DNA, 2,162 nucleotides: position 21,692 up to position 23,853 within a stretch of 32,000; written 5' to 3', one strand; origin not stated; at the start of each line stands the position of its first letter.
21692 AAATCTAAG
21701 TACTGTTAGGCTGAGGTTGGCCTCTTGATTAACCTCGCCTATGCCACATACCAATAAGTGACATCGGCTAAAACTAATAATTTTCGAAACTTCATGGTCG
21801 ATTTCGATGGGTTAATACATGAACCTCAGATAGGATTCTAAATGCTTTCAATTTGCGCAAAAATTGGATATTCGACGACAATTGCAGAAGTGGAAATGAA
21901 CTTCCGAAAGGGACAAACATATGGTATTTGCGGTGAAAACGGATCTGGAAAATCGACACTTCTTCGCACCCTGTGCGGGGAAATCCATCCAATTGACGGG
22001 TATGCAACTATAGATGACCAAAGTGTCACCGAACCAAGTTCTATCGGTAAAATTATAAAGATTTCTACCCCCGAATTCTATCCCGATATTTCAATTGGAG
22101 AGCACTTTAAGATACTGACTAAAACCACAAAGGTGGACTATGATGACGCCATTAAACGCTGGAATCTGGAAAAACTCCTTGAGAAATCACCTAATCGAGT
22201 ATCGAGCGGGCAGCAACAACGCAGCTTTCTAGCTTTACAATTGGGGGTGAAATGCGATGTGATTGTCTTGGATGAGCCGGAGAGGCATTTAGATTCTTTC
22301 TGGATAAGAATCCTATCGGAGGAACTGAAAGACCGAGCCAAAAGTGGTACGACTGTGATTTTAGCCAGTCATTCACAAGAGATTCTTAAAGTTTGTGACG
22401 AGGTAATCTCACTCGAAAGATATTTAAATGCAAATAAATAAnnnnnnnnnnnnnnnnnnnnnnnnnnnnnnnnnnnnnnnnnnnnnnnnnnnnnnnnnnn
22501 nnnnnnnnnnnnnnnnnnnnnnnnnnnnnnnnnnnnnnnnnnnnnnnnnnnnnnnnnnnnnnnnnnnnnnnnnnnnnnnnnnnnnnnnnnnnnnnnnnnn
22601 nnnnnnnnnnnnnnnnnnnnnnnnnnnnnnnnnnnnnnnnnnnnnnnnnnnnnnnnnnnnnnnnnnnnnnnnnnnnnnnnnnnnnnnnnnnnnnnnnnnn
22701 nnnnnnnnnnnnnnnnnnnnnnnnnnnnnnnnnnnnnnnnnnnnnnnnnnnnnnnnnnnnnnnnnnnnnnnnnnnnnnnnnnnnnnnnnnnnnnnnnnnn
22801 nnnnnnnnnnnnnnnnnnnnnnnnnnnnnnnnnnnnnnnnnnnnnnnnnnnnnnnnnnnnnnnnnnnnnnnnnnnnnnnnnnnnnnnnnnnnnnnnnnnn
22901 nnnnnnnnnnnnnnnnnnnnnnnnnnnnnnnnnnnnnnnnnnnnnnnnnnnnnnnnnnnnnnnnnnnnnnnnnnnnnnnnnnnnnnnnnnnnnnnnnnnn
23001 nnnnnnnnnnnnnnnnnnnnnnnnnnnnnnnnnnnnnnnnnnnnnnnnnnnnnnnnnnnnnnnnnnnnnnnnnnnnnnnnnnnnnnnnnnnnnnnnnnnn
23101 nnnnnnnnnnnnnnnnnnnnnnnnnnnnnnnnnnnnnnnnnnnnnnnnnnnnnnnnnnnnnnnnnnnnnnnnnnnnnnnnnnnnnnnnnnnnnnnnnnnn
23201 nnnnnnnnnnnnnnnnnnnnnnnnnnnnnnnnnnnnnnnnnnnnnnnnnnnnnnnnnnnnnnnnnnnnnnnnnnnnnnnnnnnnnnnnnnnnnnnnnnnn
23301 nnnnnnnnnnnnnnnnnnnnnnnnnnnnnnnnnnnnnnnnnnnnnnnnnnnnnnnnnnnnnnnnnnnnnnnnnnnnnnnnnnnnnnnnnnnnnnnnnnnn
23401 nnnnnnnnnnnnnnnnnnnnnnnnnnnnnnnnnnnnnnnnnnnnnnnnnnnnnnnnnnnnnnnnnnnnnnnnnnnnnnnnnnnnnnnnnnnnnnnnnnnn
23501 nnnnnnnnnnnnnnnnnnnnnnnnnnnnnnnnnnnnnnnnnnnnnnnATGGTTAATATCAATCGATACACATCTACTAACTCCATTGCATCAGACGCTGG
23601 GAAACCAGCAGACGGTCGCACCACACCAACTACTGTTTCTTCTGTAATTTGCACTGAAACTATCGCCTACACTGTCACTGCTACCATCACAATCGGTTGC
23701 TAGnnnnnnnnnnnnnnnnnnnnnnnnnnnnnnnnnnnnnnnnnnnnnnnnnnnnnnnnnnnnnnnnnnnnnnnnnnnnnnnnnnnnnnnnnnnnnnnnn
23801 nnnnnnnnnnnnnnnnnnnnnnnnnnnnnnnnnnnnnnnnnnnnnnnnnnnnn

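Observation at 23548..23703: Unlisted 51-aa Thr-rich ORF ending in Cys: the likely precursor peptide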

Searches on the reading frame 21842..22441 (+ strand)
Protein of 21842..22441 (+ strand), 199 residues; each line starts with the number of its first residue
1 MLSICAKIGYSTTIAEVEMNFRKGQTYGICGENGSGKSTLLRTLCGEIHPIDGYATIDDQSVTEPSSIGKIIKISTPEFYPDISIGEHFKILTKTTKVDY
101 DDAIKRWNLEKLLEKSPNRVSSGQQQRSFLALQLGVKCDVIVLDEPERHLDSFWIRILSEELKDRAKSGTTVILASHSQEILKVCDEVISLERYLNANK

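Call 5: search_protein_families(library=pfam, proteins=[window:21842-22441:+], max_evalue=0.01)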
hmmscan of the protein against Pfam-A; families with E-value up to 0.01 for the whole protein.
window:21842-22441:+ (199 aa): 10 families
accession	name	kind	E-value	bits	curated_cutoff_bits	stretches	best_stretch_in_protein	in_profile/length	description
PF00005.33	ABC_tran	-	5.2e-23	82.6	25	1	16-146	3-135/137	ABC transporter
PF13304.12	AAA_21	-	2.1e-16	61.3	27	2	117-182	235-303/304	AAA domain, putative AbiEii toxin, Type IV TA system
PF02463.25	SMC_N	-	1.9e-07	31.2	40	1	117-192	134-212/220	RecF/RecN/SMC N terminal domain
PF13175.12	AAA_15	-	4.6e-05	23.6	32.1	0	16-44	16-43/374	AAA ATPase domain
PF13476.12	AAA_23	-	5.2e-05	24.4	27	1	16-45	12-40/201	AAA domain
PF25199.1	nSTAND_NTPase5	-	8.6e-05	22.8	34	0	20-49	37-66/145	Novel STAND NTPase 5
PF13401.12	AAA_22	-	0.00089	20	27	1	29-176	10-122/130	AAA domain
PF13555.12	AAA_29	-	0.00089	19.4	27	1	18-41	16-39/61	P-loop containing region of AAA domain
PF13671.12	AAA_33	-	0.0053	17.5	27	0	29-48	4-23/143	AAA domain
PF03193.22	RsgA_GTPase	-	0.0056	17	30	1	12-48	95-130/174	RsgA GTPase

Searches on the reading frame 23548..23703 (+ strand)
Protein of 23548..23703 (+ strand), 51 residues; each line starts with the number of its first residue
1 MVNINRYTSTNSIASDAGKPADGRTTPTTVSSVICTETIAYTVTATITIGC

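Call 5: search_protein_families(library=pfam, proteins=[window:23548-23703:+], max_evalue=0.01)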
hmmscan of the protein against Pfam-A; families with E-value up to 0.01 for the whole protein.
window:23548-23703:+ (51 aa): 0 families

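Call 9: find_encoding_contigs(protein=window:23548-23703:+, flank=10000, max_places=10)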
Protein window:23548-23703:+ (51 aa): 24 contigs read that carry it; 9 places shown.
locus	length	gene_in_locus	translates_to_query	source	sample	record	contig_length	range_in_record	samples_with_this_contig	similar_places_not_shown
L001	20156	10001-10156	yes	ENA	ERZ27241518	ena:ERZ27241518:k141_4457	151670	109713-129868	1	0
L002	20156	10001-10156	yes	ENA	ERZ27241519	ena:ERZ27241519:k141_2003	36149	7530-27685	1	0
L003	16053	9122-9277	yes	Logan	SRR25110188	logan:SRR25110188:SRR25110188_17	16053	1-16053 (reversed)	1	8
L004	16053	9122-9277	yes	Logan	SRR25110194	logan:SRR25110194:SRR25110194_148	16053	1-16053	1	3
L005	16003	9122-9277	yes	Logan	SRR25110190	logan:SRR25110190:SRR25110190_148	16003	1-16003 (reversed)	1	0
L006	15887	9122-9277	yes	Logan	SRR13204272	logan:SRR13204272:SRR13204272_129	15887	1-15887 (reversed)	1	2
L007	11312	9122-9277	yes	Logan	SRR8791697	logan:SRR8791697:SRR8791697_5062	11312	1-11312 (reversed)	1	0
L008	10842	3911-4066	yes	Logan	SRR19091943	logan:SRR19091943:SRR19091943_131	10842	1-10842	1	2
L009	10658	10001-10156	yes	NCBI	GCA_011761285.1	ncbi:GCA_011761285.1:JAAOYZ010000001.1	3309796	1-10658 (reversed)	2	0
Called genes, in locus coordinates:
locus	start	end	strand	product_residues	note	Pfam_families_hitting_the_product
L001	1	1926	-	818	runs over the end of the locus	-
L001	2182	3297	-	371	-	PF16378:DUF4988 (faint), PF19686:DUF6188 (faint), PF07202:Tcp10_C (faint), PF15016:C5orf34_C (faint), PF18938:aRib (faint), PF01391:Collagen (faint)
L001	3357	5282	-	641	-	-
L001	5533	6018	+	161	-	-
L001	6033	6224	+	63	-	-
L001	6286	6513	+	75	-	-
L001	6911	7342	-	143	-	-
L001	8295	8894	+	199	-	PF02463:SMC_N (faint), PF13175:AAA_15 (faint), PF00005:ABC_tran, PF13304:AAA_21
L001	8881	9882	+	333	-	-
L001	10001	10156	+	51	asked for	-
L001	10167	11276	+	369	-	-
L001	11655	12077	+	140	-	PF17914:HopA1 (weak)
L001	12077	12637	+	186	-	PF02441:Flavoprotein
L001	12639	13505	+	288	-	-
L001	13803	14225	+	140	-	-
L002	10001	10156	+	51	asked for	-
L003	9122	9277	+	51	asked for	-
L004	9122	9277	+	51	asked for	-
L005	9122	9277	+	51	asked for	-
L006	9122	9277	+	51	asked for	-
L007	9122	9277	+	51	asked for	-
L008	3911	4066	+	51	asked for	-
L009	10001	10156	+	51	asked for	-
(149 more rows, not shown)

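Call 15: find_homologous_proteins(query=window:23548-23703:+, max_evalue=10)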
Query window:23548-23703:+ (51 aa): 1 proteins with E <= 10 among 1 candidates.
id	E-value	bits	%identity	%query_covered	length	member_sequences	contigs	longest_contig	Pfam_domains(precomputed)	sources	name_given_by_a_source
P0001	2.8e-22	93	98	100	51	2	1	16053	-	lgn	-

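Call 24: search_protein_families(library=ncbifam, proteins=[window:23548-23703:+], max_evalue=1)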
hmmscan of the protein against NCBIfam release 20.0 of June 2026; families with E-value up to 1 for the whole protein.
window:23548-23703:+ (51 aa): 0 families

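Call 36: list_cluster_members(proteins=[P0004, P0003, window:23548-23703:+, window:25624-26184:+, window:26186-27052:+, window:23714-24823:+])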
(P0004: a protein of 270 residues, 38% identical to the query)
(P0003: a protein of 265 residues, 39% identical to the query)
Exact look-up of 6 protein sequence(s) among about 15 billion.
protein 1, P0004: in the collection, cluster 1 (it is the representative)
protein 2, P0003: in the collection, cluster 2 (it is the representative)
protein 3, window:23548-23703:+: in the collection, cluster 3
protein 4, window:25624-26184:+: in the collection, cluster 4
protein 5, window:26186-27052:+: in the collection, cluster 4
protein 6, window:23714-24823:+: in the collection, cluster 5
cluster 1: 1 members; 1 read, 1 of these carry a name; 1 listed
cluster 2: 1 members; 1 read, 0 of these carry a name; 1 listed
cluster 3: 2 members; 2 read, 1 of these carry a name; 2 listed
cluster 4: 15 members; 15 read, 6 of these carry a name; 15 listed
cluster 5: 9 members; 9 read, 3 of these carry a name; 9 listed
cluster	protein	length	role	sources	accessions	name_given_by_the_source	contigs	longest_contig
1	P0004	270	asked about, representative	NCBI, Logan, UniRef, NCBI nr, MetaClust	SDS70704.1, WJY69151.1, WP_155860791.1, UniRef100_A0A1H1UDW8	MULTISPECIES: T3SS effector HopA1 family protein [Corynebacterium] | Uncharacterized protein n=1 Tax=Corynebacterium timonense TaxID=441500 ... | status=active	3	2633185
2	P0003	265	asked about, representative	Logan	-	-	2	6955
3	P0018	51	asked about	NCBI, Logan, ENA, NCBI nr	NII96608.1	hypothetical protein FHU42_000002 [Corynebacterium glutamicum] | hypothetical protein [Corynebacterium glutamicum]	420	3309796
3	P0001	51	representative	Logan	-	-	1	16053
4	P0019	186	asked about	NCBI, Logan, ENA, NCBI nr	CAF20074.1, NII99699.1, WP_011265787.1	flavoprotein [Corynebacterium glutamicum]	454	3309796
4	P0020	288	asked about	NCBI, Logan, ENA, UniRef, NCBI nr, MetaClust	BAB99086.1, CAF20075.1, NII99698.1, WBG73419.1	hypothetical protein [Corynebacterium glutamicum] | Aminoglycoside phosphotransferase domain-containing protein n=1 Tax=Corynebacterium ... | status=active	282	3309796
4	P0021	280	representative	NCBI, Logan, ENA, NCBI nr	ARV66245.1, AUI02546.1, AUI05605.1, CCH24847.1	hypothetical protein H2C43_04845 [Corynebacterium glutamicum] | hypothetical protein [Corynebacterium glutamicum]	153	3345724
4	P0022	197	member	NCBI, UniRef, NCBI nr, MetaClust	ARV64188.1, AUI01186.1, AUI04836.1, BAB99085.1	flavoprotein [Corynebacterium glutamicum] | Phosphopantothenoylcysteine synthetase/decarboxylase n=4 Tax=Corynebacterium glutamicum ... | phosphopantothenoylcysteine synthase [Corynebacterium glutamicum]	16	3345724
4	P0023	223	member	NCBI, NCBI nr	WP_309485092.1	flavoprotein [Corynebacterium glutamicum]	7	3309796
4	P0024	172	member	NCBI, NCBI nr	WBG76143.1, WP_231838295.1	flavoprotein [Corynebacterium glutamicum]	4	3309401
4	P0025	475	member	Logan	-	-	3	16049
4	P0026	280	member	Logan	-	-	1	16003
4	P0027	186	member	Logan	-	-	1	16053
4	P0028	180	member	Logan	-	-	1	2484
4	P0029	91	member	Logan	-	-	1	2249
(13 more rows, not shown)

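Call 44: search_protein_families(library=pfam, proteins=[window:23548-23700:+], max_evalue=10)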
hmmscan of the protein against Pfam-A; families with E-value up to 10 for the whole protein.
seq(51 aa): 0 families

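Call 107: find_related_loci(query=A6, collection=metagenome_contigs, flank=6000)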
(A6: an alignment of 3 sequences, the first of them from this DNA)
Query A6 (51 aa) in metagenome_contigs; peptide patterns used: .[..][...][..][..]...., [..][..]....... (x = any residue, [..] = any of these).
62 stretches matched a pattern, but none encodes a relative of the query by tblastn (E <= 1e-3).

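Call 108: find_related_loci(query=A6, collection=viral_contigs, flank=6000)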
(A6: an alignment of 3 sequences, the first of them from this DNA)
Query A6 (51 aa) in viral_contigs; peptide patterns used: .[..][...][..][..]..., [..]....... (x = any residue, [..] = any of these).
19 stretches matched a pattern, but none encodes a relative of the query by tblastn (E <= 1e-3).
